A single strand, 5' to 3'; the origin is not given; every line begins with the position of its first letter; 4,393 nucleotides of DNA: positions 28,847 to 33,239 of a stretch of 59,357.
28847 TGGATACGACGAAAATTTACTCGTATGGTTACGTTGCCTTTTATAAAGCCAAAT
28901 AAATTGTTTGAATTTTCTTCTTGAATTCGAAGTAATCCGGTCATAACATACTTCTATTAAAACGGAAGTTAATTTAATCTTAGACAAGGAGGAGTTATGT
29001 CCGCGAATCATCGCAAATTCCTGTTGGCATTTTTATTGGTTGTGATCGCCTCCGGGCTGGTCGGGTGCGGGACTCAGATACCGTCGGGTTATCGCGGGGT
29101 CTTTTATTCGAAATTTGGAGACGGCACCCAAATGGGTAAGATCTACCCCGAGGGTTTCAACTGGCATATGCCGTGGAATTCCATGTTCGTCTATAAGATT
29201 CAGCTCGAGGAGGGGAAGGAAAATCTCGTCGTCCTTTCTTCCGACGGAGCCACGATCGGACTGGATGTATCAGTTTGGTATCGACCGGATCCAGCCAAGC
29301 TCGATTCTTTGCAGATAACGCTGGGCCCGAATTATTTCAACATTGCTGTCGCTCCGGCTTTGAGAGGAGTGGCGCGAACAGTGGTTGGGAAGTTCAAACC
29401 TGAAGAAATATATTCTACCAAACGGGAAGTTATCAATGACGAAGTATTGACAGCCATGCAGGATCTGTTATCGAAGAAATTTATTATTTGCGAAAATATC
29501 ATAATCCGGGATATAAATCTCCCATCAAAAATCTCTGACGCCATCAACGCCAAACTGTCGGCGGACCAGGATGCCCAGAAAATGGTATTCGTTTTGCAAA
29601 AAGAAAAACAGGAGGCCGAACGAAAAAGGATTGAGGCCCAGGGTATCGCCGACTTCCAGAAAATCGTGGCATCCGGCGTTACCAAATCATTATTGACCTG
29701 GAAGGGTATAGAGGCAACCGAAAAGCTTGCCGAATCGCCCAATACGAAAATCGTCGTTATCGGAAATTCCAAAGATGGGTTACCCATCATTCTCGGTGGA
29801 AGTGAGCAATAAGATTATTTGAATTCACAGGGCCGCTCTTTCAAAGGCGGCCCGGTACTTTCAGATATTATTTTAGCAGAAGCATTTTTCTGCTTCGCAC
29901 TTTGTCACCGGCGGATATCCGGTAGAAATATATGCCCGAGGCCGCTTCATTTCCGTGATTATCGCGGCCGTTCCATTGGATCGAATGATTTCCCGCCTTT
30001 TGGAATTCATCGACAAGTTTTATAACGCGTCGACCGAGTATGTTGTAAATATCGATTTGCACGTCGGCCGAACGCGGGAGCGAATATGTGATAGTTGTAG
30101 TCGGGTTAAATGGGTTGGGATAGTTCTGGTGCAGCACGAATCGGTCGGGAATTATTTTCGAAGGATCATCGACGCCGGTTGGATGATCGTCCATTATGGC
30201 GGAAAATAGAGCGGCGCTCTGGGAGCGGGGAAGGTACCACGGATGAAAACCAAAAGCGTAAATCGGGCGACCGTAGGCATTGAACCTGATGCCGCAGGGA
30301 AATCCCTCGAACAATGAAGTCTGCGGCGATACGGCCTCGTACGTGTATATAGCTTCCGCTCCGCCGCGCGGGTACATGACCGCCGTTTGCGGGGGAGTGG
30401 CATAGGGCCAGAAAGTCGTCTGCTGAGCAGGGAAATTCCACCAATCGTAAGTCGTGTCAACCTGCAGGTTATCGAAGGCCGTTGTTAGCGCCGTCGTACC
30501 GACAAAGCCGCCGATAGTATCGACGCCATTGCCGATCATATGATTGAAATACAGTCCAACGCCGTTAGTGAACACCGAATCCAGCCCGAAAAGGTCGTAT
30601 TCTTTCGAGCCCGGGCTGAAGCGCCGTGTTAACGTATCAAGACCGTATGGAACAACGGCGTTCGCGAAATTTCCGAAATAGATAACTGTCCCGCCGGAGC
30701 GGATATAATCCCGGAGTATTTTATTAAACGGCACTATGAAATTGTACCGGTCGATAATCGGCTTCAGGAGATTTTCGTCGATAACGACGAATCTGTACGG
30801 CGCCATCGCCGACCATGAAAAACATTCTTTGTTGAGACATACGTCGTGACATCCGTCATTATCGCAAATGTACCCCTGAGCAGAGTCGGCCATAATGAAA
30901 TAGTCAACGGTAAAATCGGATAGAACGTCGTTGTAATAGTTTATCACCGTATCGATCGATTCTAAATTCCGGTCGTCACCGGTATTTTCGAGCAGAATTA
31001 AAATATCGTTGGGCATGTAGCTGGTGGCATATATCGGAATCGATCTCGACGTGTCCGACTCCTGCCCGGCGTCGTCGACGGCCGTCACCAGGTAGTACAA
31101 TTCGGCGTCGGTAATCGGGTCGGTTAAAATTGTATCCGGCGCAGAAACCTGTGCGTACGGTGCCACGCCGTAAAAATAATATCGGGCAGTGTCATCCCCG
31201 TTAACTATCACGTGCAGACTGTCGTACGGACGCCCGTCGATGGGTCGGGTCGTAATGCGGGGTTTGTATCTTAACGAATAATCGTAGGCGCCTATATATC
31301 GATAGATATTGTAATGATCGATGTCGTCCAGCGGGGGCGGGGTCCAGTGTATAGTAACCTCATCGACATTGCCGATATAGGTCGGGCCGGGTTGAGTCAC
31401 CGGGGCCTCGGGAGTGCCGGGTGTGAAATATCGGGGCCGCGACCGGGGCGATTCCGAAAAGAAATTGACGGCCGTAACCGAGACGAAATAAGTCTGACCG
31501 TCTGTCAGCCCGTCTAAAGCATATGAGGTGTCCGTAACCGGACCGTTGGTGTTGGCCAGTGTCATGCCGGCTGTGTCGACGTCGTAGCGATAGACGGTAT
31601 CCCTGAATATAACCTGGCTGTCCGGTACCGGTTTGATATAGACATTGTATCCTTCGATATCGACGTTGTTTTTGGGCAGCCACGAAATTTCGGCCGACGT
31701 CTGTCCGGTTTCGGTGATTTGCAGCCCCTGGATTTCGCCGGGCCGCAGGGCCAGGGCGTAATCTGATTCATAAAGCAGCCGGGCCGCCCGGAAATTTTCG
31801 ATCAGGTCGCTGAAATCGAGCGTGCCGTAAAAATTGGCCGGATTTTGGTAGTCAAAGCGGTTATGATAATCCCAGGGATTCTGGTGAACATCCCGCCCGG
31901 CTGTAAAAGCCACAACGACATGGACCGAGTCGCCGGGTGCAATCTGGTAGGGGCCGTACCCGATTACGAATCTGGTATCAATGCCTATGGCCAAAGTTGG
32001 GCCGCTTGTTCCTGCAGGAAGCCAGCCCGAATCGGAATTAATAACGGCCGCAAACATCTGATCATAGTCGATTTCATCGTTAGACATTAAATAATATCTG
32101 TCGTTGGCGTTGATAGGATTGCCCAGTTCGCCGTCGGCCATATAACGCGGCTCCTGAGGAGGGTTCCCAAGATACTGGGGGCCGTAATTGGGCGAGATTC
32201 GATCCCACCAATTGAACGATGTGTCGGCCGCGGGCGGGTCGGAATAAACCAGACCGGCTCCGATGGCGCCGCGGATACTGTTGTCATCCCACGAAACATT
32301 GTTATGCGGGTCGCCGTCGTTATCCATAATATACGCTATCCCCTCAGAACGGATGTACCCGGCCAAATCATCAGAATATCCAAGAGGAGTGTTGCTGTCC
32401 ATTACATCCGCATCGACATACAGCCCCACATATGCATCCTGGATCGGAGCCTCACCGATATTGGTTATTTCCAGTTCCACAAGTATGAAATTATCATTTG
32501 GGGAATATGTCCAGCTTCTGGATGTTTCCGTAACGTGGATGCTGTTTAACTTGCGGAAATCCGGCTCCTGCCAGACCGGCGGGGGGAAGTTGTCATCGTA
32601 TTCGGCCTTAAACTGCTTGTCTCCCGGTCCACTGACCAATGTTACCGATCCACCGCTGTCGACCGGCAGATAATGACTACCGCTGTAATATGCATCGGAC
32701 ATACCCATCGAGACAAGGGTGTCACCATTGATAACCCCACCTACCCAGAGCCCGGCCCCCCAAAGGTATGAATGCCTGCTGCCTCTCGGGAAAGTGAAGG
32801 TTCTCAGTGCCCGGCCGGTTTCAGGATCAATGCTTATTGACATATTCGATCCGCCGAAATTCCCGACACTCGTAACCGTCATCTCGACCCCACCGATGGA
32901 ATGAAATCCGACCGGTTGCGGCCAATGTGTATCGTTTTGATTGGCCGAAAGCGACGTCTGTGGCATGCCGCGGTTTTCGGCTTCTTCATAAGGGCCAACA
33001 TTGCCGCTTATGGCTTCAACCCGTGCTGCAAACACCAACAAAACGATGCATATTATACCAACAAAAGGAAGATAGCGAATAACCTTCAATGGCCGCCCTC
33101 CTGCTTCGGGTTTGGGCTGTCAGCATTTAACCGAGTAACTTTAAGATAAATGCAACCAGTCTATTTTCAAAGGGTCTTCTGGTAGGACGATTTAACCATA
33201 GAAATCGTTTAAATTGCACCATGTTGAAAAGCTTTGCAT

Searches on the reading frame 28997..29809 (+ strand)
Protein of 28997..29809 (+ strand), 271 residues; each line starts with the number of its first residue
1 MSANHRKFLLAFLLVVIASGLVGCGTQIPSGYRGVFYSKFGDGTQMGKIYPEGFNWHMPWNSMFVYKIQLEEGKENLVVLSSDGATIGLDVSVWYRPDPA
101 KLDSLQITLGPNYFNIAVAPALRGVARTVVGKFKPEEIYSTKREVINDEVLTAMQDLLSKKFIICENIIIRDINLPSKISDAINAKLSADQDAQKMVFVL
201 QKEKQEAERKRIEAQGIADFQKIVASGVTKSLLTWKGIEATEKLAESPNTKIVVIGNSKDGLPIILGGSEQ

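Call 14: search_protein_families(library=pfam, proteins=[window:28997-29809:+], max_evalue=0.001)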
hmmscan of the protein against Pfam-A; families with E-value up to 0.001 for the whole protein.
window:28997-29809:+ (271 aa): 1 family
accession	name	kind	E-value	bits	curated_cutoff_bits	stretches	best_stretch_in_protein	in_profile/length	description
PF01145.31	Band_7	-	6.3e-29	101.7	23.6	1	27-207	2-172/176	SPFH domain / Band 7 family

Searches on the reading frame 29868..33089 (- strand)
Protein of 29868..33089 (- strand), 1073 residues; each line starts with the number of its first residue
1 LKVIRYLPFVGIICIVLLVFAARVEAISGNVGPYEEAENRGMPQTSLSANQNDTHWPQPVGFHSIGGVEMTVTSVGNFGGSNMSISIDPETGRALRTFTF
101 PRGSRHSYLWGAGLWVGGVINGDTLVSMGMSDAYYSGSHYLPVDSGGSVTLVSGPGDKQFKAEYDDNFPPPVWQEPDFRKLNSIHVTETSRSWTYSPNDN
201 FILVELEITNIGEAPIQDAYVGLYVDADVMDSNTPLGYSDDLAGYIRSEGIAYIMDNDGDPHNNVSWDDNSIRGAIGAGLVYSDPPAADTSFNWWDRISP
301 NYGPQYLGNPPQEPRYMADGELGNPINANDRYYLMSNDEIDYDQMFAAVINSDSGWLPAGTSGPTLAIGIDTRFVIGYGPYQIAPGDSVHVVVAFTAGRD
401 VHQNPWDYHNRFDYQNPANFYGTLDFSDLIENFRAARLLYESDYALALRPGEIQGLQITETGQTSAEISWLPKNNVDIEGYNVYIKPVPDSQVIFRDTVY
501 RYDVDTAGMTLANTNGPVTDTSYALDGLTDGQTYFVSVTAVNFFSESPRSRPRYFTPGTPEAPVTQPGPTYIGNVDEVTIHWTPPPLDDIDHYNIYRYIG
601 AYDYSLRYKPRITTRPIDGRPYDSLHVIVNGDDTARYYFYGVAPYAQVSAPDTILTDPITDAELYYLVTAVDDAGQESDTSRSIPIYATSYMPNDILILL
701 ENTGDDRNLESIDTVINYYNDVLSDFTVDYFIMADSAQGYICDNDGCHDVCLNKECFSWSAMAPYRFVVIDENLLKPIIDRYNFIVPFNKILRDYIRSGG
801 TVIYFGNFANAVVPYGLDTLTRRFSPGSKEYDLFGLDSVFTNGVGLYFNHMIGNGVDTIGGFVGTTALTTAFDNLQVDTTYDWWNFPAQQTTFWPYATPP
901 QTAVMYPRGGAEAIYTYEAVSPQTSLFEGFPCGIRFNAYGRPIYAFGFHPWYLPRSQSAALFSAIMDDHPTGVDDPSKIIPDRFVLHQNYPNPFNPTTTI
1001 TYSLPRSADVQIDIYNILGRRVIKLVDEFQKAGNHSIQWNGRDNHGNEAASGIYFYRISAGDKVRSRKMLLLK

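Call 6: search_protein_families(library=pfam, proteins=[window:29868-33089:-], max_evalue=1)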
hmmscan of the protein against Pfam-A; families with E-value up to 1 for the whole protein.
window:29868-33089:- (1073 aa): 5 families
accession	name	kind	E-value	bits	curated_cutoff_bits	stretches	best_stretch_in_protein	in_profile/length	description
PF00041.27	fn3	-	4.3e-14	52.9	25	1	453-555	3-83/84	Fibronectin type III domain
PF13860.13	FlgD_ig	-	5.2e-10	39.6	27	1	998-1060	12-75/79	FlgD Ig-like domain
PF18962.6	Por_Secre_tail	-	4.1e-08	33.8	27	1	990-1069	2-73/75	Secretion system C-terminal sorting domain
PF13585.12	CHU_C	-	2.7e-05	24.6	27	1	1005-1063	24-76/86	CHU_C Type IX secretion signal domain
PF16656.11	Pur_ac_phosph_N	-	0.0035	18.3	30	1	456-551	6-87/93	Purple acid Phosphatase, N-terminal domain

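Call 67: search_protein_families(library=ncbifam, proteins=[window:29868-33089:-], max_evalue=0.001)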
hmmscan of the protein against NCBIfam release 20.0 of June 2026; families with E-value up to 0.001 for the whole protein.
window:29868-33089:- (1073 aa): 5 families
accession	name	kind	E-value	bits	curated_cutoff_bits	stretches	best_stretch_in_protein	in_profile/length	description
TIGR04183.1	Por_Secre_tail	domain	1.1e-12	47.7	23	1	990-1070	2-70/72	T9SS type A sorting domain-containing protein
NF033707.1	T9SS_sortase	equivalog_domain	1.8e-10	39.2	420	1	987-1060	999-1077/1095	type IX secretion system sortase PorU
NF052323.1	T9SSA_dep_M6i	equivalog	8.2e-07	27.4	600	1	989-1065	960-1031/1043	T9SS-dependent M6-like inactivated metalloprotease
NF005176.1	PRK06655.1-1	equivalog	7e-06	26.1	230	1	1005-1063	94-152/197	flagellar hook assembly protein FlgD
NF038113.1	T9SSA_dep_M36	equivalog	3.6e-05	22.1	885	1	988-1070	794-867/869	T9SS-dependent M36 family metallopeptidase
